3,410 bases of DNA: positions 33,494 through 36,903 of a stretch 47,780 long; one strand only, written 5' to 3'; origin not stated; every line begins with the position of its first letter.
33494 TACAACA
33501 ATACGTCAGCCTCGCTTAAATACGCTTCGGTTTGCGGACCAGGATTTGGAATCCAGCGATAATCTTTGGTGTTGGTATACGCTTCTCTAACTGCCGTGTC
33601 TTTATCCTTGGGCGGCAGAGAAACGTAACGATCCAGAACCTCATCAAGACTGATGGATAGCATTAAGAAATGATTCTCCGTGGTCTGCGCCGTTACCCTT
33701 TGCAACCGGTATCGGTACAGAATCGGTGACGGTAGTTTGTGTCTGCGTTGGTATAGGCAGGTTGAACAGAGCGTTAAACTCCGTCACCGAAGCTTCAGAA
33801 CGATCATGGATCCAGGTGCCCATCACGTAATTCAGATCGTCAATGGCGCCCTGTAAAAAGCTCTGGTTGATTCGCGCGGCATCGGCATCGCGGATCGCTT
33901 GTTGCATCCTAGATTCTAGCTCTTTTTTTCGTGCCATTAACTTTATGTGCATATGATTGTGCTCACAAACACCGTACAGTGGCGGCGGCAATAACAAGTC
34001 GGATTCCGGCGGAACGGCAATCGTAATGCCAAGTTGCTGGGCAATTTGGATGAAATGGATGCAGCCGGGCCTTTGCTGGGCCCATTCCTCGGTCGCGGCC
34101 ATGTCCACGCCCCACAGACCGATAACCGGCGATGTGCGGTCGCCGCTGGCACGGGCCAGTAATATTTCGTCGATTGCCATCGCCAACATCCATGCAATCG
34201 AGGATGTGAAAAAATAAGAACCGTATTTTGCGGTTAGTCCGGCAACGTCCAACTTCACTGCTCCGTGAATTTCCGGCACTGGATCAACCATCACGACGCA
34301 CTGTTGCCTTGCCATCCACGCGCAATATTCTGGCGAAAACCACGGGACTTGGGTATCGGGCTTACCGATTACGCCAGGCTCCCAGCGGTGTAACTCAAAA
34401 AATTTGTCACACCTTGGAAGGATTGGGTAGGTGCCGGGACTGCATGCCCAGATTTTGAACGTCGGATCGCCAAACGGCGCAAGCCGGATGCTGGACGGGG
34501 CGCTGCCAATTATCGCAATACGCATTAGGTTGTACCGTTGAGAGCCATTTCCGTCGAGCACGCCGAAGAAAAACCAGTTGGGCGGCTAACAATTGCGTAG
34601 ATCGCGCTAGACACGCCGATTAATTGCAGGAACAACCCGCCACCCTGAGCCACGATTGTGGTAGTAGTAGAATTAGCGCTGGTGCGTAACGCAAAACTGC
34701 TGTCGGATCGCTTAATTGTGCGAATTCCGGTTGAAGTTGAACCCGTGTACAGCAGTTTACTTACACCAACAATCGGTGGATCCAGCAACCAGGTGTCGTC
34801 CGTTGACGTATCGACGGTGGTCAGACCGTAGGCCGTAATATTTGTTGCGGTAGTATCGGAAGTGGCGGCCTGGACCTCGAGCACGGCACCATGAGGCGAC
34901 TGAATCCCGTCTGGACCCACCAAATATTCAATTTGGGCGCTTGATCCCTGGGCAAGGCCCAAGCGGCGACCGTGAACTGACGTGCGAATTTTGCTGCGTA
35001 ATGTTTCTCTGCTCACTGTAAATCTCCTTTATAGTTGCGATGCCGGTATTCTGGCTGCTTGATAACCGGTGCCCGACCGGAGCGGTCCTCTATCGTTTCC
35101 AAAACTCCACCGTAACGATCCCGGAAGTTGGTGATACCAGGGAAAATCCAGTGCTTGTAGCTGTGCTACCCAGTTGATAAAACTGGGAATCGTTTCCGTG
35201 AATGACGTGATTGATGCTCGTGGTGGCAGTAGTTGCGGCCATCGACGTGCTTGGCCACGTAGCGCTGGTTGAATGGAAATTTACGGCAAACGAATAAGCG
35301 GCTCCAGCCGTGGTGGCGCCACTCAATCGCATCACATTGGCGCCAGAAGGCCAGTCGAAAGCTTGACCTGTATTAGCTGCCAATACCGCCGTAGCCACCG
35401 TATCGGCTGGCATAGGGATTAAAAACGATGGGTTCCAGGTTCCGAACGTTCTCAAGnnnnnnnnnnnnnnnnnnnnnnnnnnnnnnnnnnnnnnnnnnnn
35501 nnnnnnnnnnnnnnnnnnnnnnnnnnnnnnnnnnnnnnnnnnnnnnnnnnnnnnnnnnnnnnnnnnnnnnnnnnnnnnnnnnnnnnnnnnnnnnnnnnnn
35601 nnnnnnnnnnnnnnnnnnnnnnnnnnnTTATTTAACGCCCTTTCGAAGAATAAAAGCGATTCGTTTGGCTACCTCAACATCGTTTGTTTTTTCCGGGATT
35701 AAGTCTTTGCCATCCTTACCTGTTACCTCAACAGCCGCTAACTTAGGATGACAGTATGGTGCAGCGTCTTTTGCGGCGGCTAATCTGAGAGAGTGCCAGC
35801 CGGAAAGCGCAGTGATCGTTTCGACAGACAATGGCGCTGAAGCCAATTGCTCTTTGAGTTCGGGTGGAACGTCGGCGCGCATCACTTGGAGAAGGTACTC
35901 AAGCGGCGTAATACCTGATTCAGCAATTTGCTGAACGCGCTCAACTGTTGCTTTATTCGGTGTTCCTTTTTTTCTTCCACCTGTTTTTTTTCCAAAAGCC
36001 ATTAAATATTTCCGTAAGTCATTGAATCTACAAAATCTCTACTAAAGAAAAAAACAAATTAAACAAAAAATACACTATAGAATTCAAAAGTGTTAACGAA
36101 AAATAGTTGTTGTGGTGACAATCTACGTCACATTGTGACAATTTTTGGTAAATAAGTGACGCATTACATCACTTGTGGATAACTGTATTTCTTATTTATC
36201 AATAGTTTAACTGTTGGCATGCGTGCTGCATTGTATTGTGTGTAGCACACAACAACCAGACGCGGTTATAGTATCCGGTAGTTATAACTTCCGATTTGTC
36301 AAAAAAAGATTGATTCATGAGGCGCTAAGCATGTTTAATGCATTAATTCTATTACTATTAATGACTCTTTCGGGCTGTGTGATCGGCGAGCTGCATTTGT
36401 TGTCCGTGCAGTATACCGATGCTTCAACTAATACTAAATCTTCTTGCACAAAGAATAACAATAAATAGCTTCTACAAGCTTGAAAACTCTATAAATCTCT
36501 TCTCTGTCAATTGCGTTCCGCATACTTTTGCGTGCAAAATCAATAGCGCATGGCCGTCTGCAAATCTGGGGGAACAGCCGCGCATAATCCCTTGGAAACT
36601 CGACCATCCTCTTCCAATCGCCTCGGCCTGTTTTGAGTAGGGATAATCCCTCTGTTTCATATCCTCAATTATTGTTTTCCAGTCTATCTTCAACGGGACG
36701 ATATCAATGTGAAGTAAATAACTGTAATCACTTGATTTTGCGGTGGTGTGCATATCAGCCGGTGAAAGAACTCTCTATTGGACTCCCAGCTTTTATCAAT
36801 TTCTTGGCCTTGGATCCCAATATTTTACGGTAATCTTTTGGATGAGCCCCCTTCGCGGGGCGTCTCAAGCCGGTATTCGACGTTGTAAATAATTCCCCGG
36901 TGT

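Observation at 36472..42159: Phage-borne, incomplete pseudaminic-acid-type nonulosonic acid pathway including the acetamidino branch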

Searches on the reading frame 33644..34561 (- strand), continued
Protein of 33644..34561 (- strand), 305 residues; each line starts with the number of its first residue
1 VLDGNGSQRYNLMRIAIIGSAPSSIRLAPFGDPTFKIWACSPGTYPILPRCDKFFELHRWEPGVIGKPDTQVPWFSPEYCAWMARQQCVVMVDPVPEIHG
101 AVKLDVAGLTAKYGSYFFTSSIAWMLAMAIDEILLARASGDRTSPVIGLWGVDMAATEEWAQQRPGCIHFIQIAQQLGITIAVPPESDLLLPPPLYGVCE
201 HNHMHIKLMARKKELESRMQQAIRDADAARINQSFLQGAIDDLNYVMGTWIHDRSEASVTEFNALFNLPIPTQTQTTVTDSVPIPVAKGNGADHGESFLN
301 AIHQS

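Call 83: find_encoding_contigs(protein=P0121, flank=10000, max_places=5)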
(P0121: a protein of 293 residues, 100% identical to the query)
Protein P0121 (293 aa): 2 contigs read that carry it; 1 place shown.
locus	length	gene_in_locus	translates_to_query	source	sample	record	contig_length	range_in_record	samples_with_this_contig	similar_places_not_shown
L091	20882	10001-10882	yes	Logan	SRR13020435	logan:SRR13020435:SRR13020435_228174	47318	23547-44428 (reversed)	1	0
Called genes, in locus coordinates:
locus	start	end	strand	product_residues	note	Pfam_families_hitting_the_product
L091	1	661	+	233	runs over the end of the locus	PF10108:DNA_pol_B_exo2 (weak)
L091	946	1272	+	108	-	-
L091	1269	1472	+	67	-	-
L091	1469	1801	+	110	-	-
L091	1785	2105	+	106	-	-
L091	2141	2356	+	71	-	PF00313:CSD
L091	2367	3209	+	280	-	PF00106:adh_short (weak), PF01073:3Beta_HSD, PF01370:Epimerase, PF02719:Polysacc_synt_2, PF04321:RmlD_sub_bind (weak), PF07993:NAD_binding_4 (faint), PF13460:NAD_binding_10, PF16363:GDP_Man_Dehyd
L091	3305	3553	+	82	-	-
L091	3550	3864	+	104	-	-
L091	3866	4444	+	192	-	-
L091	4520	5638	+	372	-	-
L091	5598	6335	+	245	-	PF00977:His_biosynth, PF02581:TMP-TENI (faint), PF04131:NanE (faint), PF03060:NMO, PF00478:IMPDH, PF01180:DHO_dh (weak)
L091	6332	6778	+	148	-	PF13302:Acetyltransf_3, PF00583:Acetyltransf_1 (weak), PF08445:FR47 (weak)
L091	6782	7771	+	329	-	PF03102:NeuB, PF08666:SAF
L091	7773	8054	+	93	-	-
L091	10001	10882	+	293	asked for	-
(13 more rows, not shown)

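Call 84: search_protein_families(library=pfam, proteins=[L089:2435-2701:+], max_evalue=0.1)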
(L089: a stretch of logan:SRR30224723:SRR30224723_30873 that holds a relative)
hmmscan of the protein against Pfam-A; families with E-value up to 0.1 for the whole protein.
L089:2435-2701:+ (88 aa): 2 families
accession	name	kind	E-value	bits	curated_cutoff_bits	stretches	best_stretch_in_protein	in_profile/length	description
PF09325.15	Vps5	-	0.029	14.4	27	1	1-37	19-55/236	Vps5 C terminal like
PF10516.15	SHNi-TPR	-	0.058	13.4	21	0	18-34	17-33/38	SHNi-TPR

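Call 92: search_solved_structures(query=A4, max_evalue=10, show_alignments=5)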
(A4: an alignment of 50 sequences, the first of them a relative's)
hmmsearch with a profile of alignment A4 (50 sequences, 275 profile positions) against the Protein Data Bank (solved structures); distinct sequences matched with E-value up to 10: 7.
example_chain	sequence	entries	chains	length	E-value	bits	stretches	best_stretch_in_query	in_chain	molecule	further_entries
3ajf_A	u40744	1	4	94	0.3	13.5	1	74-106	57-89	Non-structural protein 3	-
8h8p_B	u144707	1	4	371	0.36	13.3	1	160-248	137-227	Thiomorpholine-carboxylate dehydrogenase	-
2qa7_A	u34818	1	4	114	0.97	11.8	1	190-259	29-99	Huntingtin-interacting protein 1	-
3i00_A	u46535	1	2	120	1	11.7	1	190-258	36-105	Huntingtin-interacting protein 1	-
2xdj_A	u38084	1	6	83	1.3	11.4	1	208-258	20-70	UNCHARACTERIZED PROTEIN YBGF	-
5to5_A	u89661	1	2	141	6.6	9.1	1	193-266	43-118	Nucleoprotein TPR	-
5tvb_A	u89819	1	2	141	7.4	8.9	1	193-266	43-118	Nucleoprotein TPR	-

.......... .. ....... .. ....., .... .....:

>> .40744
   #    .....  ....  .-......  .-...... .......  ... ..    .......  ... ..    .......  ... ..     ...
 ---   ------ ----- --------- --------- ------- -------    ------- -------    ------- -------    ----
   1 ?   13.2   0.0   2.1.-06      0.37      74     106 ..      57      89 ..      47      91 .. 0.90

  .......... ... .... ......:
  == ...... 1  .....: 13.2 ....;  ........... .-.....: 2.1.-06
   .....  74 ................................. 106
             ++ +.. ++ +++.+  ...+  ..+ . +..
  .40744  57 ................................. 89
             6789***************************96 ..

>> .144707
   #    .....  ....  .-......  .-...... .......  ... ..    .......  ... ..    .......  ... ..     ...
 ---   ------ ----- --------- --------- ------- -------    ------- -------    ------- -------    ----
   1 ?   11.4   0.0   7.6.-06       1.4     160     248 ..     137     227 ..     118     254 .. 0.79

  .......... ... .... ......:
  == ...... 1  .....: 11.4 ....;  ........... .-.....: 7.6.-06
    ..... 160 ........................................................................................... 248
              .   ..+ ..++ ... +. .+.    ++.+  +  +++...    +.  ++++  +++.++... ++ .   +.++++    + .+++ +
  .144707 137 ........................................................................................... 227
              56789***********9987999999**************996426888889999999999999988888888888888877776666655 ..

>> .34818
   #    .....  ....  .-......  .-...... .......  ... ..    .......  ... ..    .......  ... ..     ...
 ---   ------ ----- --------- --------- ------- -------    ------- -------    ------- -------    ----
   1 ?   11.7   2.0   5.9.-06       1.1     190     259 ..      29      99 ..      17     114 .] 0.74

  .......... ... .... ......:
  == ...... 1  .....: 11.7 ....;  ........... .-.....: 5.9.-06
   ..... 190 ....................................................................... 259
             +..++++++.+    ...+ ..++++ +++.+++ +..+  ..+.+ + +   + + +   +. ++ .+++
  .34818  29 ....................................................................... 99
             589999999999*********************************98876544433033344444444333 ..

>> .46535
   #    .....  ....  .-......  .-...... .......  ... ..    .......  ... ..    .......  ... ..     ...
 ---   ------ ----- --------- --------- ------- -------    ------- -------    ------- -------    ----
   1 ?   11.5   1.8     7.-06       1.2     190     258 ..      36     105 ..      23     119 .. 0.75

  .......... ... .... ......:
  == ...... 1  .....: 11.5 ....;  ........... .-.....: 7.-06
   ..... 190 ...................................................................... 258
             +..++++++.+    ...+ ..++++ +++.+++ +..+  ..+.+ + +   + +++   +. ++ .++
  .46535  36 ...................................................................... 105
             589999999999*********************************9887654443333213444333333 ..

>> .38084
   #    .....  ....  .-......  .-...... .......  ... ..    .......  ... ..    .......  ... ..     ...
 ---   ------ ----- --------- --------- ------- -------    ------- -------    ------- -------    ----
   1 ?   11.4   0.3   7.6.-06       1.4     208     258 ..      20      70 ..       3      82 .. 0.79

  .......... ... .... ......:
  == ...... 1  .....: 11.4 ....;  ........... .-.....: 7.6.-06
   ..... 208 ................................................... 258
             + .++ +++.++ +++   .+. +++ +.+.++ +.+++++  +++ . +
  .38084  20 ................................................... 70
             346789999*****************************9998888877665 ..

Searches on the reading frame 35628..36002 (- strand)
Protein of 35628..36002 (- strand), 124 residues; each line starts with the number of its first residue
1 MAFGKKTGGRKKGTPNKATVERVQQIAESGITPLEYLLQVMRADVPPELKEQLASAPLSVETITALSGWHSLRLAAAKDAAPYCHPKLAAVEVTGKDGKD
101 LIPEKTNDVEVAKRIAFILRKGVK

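Call 9: search_protein_families(library=phrogs, proteins=[window:35628-36002:-], max_evalue=0.001)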
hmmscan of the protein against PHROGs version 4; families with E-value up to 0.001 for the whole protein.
window:35628-36002:- (124 aa): 2 families
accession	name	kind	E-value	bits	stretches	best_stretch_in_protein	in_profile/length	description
phrog_15261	-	unknown function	1e-12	49.4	1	8-102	15-87/99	-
phrog_8771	-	unknown function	0.00012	23.1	0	4-52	27-78/142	-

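Call 84: search_protein_families(library=pfam, proteins=[window:35628-36002:-], max_evalue=0.1)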
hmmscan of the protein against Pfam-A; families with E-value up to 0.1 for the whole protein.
window:35628-36002:- (124 aa): 1 family
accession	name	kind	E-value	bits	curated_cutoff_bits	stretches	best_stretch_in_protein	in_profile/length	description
PF02686.20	GatC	-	0.0079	16.8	23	1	20-58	20-58/66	Glu-tRNAGln amidotransferase C subunit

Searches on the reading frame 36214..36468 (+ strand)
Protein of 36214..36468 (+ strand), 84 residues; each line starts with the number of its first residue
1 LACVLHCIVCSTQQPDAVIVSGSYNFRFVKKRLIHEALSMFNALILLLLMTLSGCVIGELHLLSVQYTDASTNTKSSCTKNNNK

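Call 84: search_protein_families(library=pfam, proteins=[window:36214-36468:+], max_evalue=0.1)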
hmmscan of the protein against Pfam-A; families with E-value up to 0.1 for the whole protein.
window:36214-36468:+ (84 aa): 2 families
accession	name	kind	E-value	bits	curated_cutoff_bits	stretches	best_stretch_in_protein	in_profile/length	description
PF20487.3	DUF6726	-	0.04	14.3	27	1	43-60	6-23/58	Family of unknown function (DUF6726)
PF03896.21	TRAP_alpha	-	0.053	13.2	24.7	1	32-77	115-159/180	Translocon-associated protein (TRAP), alpha subunit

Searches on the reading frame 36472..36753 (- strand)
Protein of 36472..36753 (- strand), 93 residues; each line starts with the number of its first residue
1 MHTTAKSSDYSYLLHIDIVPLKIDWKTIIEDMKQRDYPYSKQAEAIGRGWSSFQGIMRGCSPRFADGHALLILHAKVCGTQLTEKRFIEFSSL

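Call 3: search_protein_families(library=ncbifam, proteins=[window:36472-36753:-], max_evalue=0.01)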
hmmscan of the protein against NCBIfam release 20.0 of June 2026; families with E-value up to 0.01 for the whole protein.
window:36472-36753:- (93 aa): 0 families

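Call 4: search_protein_families(library=pfam, proteins=[window:36472-36753:-], max_evalue=0.01)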
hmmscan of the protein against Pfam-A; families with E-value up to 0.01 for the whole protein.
window:36472-36753:- (93 aa): 0 families

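Call 9: search_protein_families(library=phrogs, proteins=[window:36472-36753:-], max_evalue=0.001)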
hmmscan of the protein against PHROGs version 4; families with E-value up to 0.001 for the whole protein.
window:36472-36753:- (93 aa): 1 family
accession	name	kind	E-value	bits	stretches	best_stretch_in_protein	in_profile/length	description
phrog_17493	-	unknown function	0.00032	21.7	1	22-80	37-96/139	-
